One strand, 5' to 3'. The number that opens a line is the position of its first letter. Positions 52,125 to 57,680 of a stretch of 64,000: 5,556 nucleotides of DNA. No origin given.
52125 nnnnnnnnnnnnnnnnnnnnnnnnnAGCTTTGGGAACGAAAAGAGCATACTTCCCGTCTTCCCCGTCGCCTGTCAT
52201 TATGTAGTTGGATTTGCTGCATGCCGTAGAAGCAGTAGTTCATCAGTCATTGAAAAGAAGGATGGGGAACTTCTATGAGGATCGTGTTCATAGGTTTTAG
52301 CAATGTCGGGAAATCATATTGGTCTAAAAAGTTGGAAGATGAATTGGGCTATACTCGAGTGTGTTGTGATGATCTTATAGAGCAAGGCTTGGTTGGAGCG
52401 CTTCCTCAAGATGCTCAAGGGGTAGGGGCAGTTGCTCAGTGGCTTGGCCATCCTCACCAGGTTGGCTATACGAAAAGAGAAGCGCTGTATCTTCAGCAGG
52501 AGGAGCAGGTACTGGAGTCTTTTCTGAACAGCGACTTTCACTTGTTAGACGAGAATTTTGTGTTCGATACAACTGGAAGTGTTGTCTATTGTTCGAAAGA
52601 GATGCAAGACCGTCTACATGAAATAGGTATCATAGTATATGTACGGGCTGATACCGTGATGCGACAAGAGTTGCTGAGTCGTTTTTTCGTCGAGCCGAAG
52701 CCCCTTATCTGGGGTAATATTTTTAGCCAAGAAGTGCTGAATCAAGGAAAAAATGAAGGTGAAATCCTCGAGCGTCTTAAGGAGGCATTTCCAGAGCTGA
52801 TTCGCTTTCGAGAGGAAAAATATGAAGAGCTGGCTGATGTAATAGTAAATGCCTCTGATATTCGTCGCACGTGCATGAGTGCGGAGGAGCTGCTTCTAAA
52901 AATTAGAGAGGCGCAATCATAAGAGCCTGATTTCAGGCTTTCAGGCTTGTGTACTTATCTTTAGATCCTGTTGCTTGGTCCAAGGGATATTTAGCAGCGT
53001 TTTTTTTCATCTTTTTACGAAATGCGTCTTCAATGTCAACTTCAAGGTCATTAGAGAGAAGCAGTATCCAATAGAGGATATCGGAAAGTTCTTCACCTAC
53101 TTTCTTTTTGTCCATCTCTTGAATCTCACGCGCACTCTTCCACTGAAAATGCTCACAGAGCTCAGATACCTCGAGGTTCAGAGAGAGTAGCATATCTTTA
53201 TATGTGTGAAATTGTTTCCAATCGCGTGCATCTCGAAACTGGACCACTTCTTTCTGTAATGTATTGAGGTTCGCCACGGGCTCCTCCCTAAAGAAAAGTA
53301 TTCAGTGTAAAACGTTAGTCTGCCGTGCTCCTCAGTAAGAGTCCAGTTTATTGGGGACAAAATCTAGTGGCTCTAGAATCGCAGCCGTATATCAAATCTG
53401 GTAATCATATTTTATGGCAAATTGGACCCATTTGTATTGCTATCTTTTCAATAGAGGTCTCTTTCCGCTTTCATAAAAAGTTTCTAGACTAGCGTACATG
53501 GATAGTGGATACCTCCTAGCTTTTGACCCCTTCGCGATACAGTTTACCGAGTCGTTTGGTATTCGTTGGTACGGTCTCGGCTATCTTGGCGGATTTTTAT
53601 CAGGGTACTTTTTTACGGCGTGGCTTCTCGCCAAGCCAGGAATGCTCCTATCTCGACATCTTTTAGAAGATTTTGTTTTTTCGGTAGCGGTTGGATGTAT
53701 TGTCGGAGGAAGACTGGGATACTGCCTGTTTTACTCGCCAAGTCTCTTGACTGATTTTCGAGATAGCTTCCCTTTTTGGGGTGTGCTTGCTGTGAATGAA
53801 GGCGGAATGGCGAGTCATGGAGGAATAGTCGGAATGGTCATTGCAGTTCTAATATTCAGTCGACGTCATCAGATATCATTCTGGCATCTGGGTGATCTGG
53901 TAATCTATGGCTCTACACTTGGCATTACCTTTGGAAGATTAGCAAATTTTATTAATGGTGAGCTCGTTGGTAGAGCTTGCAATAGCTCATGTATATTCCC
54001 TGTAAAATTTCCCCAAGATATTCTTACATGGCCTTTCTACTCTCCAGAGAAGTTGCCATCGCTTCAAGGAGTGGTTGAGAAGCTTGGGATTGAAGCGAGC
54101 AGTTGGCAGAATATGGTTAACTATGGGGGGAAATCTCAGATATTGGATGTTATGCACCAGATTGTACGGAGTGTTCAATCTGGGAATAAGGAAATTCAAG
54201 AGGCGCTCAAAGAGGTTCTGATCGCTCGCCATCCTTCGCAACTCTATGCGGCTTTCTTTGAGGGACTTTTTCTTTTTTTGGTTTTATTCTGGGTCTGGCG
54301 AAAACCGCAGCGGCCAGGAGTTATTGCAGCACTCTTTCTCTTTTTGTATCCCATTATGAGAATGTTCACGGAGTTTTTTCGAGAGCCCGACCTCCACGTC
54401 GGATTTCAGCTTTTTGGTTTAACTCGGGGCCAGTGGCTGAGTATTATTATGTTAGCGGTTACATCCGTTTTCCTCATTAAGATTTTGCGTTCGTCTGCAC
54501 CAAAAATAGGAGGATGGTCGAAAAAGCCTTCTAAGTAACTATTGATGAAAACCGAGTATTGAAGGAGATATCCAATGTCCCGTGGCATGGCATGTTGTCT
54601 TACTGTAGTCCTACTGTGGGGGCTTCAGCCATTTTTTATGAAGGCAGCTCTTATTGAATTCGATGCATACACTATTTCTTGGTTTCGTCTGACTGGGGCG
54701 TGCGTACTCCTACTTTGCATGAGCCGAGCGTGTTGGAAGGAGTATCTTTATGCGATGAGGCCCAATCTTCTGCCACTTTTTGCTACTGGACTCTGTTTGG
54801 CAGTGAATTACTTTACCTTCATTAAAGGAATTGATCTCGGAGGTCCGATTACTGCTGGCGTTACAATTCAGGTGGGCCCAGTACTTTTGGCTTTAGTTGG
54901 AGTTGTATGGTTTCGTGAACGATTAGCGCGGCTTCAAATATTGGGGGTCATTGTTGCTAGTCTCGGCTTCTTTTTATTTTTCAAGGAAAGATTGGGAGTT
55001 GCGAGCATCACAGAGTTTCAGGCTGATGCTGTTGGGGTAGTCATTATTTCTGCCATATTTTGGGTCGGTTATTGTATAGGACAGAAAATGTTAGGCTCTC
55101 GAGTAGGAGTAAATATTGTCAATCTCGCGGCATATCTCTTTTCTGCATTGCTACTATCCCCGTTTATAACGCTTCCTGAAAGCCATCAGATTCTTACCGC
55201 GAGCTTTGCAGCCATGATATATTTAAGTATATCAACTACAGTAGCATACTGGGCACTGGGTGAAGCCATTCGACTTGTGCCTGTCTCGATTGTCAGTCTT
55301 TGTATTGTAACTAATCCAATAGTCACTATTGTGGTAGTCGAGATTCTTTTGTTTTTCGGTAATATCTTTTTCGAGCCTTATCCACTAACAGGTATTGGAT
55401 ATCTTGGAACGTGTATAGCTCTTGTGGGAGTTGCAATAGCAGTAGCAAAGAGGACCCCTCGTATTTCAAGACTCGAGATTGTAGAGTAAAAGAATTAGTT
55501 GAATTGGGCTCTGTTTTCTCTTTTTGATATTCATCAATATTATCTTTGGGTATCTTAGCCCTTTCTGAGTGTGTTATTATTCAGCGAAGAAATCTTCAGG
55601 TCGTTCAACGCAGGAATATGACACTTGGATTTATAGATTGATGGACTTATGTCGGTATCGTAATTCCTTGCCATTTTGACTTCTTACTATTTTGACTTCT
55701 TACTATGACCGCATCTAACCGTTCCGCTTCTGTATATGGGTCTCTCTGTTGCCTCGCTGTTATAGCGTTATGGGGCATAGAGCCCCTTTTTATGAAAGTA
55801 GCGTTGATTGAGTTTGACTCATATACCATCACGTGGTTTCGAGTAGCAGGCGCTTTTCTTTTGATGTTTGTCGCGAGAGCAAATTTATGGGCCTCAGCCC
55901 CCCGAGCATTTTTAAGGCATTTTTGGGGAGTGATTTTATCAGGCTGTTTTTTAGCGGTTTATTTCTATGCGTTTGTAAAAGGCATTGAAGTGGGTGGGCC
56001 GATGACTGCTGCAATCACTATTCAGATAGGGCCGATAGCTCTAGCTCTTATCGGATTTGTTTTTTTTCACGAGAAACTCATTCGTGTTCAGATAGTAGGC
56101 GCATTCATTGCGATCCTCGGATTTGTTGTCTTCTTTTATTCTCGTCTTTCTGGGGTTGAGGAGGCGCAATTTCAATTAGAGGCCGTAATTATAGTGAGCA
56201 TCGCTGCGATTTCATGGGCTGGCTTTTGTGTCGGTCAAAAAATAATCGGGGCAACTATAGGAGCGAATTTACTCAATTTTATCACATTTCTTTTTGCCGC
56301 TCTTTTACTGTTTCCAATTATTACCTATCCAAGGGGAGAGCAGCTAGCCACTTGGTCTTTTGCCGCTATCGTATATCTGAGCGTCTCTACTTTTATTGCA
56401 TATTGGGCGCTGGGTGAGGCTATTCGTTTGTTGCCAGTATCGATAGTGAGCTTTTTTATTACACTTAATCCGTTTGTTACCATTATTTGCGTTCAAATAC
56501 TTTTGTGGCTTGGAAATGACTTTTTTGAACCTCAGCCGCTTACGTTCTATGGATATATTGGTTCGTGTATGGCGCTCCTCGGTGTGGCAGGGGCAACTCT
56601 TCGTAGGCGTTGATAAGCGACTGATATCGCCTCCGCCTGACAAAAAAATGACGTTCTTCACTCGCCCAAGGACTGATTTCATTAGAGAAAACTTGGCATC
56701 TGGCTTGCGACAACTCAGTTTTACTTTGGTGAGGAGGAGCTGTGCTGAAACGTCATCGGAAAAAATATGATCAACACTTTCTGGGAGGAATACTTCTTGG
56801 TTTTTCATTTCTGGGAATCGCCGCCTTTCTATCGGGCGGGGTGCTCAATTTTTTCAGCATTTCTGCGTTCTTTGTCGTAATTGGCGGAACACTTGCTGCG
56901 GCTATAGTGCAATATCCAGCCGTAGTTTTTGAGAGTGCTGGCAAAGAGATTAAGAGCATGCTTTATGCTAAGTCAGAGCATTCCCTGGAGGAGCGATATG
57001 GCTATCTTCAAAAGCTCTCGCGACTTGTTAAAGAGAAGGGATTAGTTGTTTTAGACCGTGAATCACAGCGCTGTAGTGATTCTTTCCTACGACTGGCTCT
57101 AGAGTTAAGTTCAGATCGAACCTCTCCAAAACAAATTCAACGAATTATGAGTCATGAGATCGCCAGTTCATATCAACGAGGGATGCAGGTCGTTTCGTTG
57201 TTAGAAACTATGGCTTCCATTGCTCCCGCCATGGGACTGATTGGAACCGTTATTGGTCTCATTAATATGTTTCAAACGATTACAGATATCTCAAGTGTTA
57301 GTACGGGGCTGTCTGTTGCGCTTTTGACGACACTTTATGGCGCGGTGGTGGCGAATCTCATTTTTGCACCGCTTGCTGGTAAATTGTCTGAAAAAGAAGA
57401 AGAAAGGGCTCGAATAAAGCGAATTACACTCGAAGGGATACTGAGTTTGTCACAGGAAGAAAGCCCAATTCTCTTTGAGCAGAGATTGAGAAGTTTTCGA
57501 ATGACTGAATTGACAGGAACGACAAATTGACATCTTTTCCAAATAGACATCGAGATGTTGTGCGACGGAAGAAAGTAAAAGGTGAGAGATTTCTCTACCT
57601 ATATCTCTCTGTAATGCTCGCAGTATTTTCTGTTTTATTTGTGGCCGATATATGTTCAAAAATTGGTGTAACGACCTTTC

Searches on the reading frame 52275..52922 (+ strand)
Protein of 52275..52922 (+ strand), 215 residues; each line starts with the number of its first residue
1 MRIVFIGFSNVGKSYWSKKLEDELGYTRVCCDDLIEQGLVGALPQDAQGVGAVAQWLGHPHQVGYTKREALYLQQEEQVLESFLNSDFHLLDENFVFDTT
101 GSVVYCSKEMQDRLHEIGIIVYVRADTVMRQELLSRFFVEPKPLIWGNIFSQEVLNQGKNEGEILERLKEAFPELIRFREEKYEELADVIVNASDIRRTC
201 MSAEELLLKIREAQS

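Call 4: search_protein_families(library=pfam, proteins=[window:52275-52922:+], max_evalue=0.01)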
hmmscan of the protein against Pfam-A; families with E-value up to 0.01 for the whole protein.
window:52275-52922:+ (215 aa): 2 families
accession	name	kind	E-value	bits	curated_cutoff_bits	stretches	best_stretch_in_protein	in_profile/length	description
PF01202.28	SKI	-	4.2e-05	24.2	22.1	1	68-160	43-127/159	Shikimate kinase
PF13671.12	AAA_33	-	0.00024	21.9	27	1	3-47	2-45/143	AAA domain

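Call 5: search_protein_families(library=ncbifam, proteins=[window:52275-52922:+], max_evalue=0.01)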
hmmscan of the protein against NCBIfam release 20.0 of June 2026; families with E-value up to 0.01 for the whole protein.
window:52275-52922:+ (215 aa): 6 families
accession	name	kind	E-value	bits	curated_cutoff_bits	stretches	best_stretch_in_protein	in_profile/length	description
NF040667.1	hom_kin_desulfo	exception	1.7e-09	37.8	197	1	93-129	69-104/163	homoserine kinase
NF003456.0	PRK05057.1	equivalog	5.7e-05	23.1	195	0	93-195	74-156/173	shikimate kinase AroK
NF004746.0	PRK06077.1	equivalog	0.00041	19.8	320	1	81-124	98-140/252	3-ketoacyl-(acyl-carrier-protein) reductase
NF010553.0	PRK13947.1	equivalog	0.00065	19.9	204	0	3-37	4-38/173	shikimate kinase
NF002988.0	PRK03731.1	equivalog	0.0013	18.5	161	0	94-198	72-158/174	shikimate kinase AroL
NF010552.0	PRK13946.1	equivalog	0.0037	16.9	186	0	69-127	75-126/198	shikimate kinase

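Call 32: search_solved_structures(query=window:52275-52919:+, max_evalue=0.1)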
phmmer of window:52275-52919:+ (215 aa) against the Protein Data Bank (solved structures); distinct sequences matched with E-value up to 0.1: 1.
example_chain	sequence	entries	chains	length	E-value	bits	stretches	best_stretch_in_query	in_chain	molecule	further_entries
1via_A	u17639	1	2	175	0.0085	18.9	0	67-159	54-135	shikimate kinase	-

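Call 40: find_homologous_proteins(query=window:52275-52919:+, max_evalue=0.00001)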
Query window:52275-52919:+ (215 aa): 53 proteins with E <= 0.00001 among 298 candidates.
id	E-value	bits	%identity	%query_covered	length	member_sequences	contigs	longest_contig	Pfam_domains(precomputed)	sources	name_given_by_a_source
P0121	4.1e-138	476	100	100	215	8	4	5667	-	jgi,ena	-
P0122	3.1e-64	234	50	98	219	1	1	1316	PF13671.13,PF01202.29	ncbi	-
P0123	5.5e-64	234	49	100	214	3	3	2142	PF13671.13,PF01202.29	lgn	-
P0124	7.0e-64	233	51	98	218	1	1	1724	PF13671.13,PF01202.29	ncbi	-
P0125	8.1e-60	220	48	100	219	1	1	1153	PF13671.13,PF01202.29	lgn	-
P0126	2.0e-42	163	41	100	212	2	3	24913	PF01202.29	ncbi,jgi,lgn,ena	-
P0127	7.2e-39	151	44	89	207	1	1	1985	-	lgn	-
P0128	2.4e-36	143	38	97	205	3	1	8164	PF13671.13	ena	-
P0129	3.3e-36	143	38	95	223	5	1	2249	-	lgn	-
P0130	6.2e-36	142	38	96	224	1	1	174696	-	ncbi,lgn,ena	-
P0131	1.4e-35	141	40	89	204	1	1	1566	PF01202.29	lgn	-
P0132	1.0e-34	138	41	89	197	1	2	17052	-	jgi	-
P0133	3.5e-34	136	34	98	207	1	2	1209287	-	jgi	jgi:shikimate kinase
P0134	3.8e-34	136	37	95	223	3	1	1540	-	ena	-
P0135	4.0e-34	136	38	95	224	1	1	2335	-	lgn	-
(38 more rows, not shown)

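Call 41: find_encoding_contigs(protein=P0126, flank=4000, max_places=2)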
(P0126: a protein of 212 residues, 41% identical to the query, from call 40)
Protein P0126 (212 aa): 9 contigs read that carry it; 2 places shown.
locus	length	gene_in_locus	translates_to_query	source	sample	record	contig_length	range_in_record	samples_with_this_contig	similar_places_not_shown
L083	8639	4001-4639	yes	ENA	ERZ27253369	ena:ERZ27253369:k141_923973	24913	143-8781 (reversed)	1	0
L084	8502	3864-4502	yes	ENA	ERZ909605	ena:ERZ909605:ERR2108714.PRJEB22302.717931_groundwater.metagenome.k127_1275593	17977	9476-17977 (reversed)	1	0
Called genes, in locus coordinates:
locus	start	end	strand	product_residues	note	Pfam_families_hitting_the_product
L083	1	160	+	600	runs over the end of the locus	PF13687:DUF4153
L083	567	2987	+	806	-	PF00696:AA_kinase, PF13840:ACT_7 (weak), PF22468:ACT_9, PF01842:ACT, PF13840:ACT_7 (weak), PF22468:ACT_9, PF03447:NAD_binding_3, PF00742:Homoserine_dh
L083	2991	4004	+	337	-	PF01118:Semialdhyde_dh, PF02774:Semialdhyde_dhC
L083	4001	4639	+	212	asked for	PF01202:SKI (faint)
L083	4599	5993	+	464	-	PF14821:Thr_synth_N, PF00291:PALP, PF24857:THR4_C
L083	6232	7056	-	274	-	-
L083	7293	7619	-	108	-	-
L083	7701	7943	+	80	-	-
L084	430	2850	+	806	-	PF00696:AA_kinase, PF13840:ACT_7 (weak), PF22468:ACT_9, PF01842:ACT, PF13840:ACT_7 (weak), PF22468:ACT_9, PF03447:NAD_binding_3, PF00742:Homoserine_dh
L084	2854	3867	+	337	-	PF01118:Semialdhyde_dh, PF02774:Semialdhyde_dhC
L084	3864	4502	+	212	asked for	PF01202:SKI (faint)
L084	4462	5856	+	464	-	PF14821:Thr_synth_N, PF00291:PALP, PF24857:THR4_C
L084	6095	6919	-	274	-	-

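Call 42: find_encoding_contigs(protein=P0130, flank=4000, max_places=2)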
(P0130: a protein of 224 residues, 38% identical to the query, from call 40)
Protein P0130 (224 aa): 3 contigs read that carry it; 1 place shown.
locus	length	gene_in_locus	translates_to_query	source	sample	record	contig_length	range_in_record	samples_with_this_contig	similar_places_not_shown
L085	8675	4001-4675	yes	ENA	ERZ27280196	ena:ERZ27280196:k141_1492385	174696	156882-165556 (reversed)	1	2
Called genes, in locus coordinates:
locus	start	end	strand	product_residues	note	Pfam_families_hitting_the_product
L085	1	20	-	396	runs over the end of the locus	PF02535:Zip (weak)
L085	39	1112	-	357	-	PF07732:Cu-oxidase_3, PF07731:Cu-oxidase_2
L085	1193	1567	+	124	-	PF01325:Fe_dep_repress, PF02742:Fe_dep_repr_C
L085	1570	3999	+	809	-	PF00696:AA_kinase, PF22468:ACT_9, PF01842:ACT, PF13840:ACT_7, PF22468:ACT_9, PF03447:NAD_binding_3, PF00742:Homoserine_dh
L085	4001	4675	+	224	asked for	-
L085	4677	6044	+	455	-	PF14821:Thr_synth_N, PF00291:PALP, PF24857:THR4_C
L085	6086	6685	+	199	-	PF00081:Sod_Fe_N, PF02777:Sod_Fe_C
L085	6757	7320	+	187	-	PF04011:LemA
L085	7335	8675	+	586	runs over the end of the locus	PF09972:DUF2207, PF20990:DUF2207_C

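Call 43: find_encoding_contigs(protein=P0133, flank=4000, max_places=2)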
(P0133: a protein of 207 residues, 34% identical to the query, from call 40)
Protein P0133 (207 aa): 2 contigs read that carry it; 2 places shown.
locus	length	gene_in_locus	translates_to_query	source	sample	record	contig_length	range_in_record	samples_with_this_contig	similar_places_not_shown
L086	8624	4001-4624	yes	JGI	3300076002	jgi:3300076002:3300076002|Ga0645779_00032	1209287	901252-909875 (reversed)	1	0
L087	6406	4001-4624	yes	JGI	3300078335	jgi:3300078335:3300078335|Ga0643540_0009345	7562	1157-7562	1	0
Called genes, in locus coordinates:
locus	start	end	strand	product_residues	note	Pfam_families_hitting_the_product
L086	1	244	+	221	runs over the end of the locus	PF03167:UDG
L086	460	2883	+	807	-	PF00696:AA_kinase, PF13840:ACT_7 (weak), PF22468:ACT_9, PF01842:ACT, PF13840:ACT_7, PF22468:ACT_9, PF03447:NAD_binding_3, PF00742:Homoserine_dh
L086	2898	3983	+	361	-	PF01118:Semialdhyde_dh, PF02774:Semialdhyde_dhC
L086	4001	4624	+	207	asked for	-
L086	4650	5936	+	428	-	PF14821:Thr_synth_N, PF00291:PALP, PF24857:THR4_C (weak)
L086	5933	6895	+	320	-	PF00149:Metallophos, PF12850:Metallophos_2 (weak)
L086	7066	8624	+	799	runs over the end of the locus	-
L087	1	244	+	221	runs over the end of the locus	PF03167:UDG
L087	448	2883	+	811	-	PF00696:AA_kinase, PF13840:ACT_7 (weak), PF22468:ACT_9, PF01842:ACT, PF13840:ACT_7, PF22468:ACT_9, PF03447:NAD_binding_3, PF00742:Homoserine_dh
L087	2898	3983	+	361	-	PF01118:Semialdhyde_dh, PF02774:Semialdhyde_dhC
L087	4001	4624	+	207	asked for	-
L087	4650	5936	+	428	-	PF14821:Thr_synth_N, PF00291:PALP, PF24857:THR4_C (weak)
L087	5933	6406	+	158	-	?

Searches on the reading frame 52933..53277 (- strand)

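Call 4: search_protein_families(library=pfam, proteins=[window:52933-53277:-], max_evalue=0.01)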
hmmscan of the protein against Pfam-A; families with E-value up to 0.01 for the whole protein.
window:52933-53277:- (114 aa): 3 families
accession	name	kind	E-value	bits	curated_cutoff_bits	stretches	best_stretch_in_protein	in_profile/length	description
PF12643.12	MazG-like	-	7.6e-15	55.4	27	1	32-112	2-85/85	MazG-like family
PF03819.22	MazG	-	1.1e-07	32.4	22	1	49-97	18-70/74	MazG nucleotide pyrophosphohydrolase domain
PF08761.16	dUTPase_2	-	5.9e-07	30.4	22.9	1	5-94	6-99/162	dUTPase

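Call 5: search_protein_families(library=ncbifam, proteins=[window:52933-53277:-], max_evalue=0.01)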
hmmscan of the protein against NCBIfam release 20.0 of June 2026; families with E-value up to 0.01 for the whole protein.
window:52933-53277:- (114 aa): 2 families
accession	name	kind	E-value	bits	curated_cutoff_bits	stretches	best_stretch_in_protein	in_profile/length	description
NF007113.1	PRK09562.1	equivalog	0.00056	19.6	208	1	32-97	162-219/251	nucleoside triphosphate pyrophosphohydrolase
NF049964.1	dUTPaseEpsil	equivalog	0.0016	17.9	300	1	5-76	11-87/230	dUTPase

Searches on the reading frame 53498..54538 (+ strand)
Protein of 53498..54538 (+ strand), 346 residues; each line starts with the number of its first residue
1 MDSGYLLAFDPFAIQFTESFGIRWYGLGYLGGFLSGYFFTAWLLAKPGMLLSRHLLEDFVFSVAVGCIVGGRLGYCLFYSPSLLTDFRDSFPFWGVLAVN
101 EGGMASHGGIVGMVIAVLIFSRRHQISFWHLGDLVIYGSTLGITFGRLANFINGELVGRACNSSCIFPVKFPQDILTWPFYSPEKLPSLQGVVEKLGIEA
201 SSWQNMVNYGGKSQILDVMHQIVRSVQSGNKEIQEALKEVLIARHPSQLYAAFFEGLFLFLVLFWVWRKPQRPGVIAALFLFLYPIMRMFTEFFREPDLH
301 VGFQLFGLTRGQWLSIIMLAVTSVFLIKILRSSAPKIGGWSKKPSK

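Call 4: search_protein_families(library=pfam, proteins=[window:53498-54538:+], max_evalue=0.01)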
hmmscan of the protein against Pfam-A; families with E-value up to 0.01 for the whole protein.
window:53498-54538:+ (346 aa): 1 family
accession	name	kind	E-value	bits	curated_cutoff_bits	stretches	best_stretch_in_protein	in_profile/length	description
PF01790.23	LGT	-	6.9e-60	202.8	24.9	1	12-327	2-239/240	Prolipoprotein diacylglyceryl transferase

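Call 5: search_protein_families(library=ncbifam, proteins=[window:53498-54538:+], max_evalue=0.01)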
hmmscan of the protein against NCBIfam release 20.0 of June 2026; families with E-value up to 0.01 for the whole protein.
window:53498-54538:+ (346 aa): 7 families
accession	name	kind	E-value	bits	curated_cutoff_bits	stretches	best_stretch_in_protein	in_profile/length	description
TIGR00544.1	lgt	equivalog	5e-54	183.6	118.9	1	8-327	9-267/280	prolipoprotein diacylglyceryl transferase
NF000784.0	PRK00052.4-5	subfamily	1.6e-21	76.7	409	1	10-163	2-147/298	prolipoprotein diacylglyceryl transferase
NF000778.0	PRK00052.3-4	equivalog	2.7e-19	69.8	334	2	20-175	9-155/252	prolipoprotein diacylglyceryl transferase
NF000775.0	PRK00052.2-5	equivalog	2.8e-17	63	428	2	6-162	12-171/288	prolipoprotein diacylglyceryl transferase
NF000779.0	PRK00052.3-5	equivalog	2.2e-15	57.2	405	1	6-162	3-151/257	prolipoprotein diacylglyceryl transferase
NF000780.0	PRK00052.4-1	equivalog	1.9e-05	24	547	1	54-159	61-162/327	prolipoprotein diacylglyceryl transferase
NF009611.0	PRK13108.1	equivalog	0.0001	21.4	636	1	61-160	61-157/476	prolipoprotein diacylglyceryl transferase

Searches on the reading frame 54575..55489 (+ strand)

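Call 4: search_protein_families(library=pfam, proteins=[window:54575-55489:+], max_evalue=0.01)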
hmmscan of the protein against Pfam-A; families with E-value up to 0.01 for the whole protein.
window:54575-55489:+ (304 aa): 1 family
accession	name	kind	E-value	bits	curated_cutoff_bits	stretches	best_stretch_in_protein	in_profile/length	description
PF00892.27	EamA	-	7.3e-23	81.8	28.2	2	3-135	2-133/135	EamA-like transporter family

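Call 5: search_protein_families(library=ncbifam, proteins=[window:54575-55489:+], max_evalue=0.01)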
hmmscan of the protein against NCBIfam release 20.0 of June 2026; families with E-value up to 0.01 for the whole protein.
window:54575-55489:+ (304 aa): 4 families
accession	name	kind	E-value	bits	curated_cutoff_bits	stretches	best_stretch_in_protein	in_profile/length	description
TIGR00950.1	2A78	equivalog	3.4e-11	43.1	230.2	1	15-255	1-240/264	carboxylate/amino acid/amine transporter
TIGR00688.1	rarD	equivalog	2.7e-06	27.1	130.15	1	5-133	4-138/256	EamA family transporter RarD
NF050091.1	ArAmAcExpYddG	equivalog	0.00014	21.5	300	1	9-218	11-218/285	aromatic amino acid exporter YddG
NF051481.1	EbrA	exception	0.0025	18.1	160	1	99-134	66-101/104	SMR family multidrug efflux transporter EbrA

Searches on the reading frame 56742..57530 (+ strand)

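Call 48: search_protein_families(library=pfam, proteins=[window:56742-57530:+], max_evalue=0.0001)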
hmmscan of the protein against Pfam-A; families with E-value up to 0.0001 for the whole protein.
window:56742-57530:+ (262 aa): 1 family
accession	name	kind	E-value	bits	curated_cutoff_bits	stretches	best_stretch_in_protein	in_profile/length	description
PF01618.21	MotA_ExbB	-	3e-28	98.5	22.9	1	109-222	3-121/127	MotA/TolQ/ExbB proton channel family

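Call 73: search_protein_families(library=ncbifam, proteins=[window:56742-57530:+], max_evalue=0.1)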
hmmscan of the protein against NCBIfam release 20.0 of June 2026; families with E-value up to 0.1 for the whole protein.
window:56742-57530:+ (262 aa): 13 families
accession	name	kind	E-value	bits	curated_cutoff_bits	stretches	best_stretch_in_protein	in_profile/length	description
NF005383.1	PRK06926.1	equivalog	1.7e-47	161.7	394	1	8-256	3-253/271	flagellar motor protein MotP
NF006583.0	PRK09109.1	equivalog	1e-44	152.5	237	1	11-252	3-244/246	flagellar motor protein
NF006527.0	PRK08990.1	equivalog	2.1e-41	141.9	341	1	15-252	7-241/254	flagellar motor protein PomA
NF005997.1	PRK08124.1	equivalog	3.2e-37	127.9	340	1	13-252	5-245/259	flagellar motor stator protein MotA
NF005237.0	PRK06743.1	equivalog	5.6e-35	121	373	1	3-242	12-254/277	flagellar motor protein MotP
NF006284.1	PRK08456.1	equivalog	7.7e-29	100.6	380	1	13-252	5-244/252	flagellar motor stator protein MotA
TIGR03818.1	MotA1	equivalog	3.6e-15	55.9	303.8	1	123-244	134-256/282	flagellar motor stator protein MotA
TIGR02796.1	tolQ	equivalog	4.5e-11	42.9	221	1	124-204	96-182/216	protein TolQ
TIGR02797.1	exbB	equivalog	3.6e-06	26.9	206.2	1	135-204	103-177/211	tonB-system energizer ExbB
TIGR02805.1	exbB2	equivalog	3.7e-05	23.9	135.35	1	150-204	54-113/138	TonB-system energizer ExbB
NF007722.0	PRK10414.1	equivalog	0.00017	21.2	402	1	149-204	128-188/244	tol-pal system-associated acyl-CoA thioesterase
NF008066.0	PRK10801.1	equivalog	0.0056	16.2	403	1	149-204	125-188/230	Tol-Pal system protein TolQ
NF002839.0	PRK03072.1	equivalog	0.057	12.5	412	0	130-207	127-199/291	zinc metalloprotease HtpX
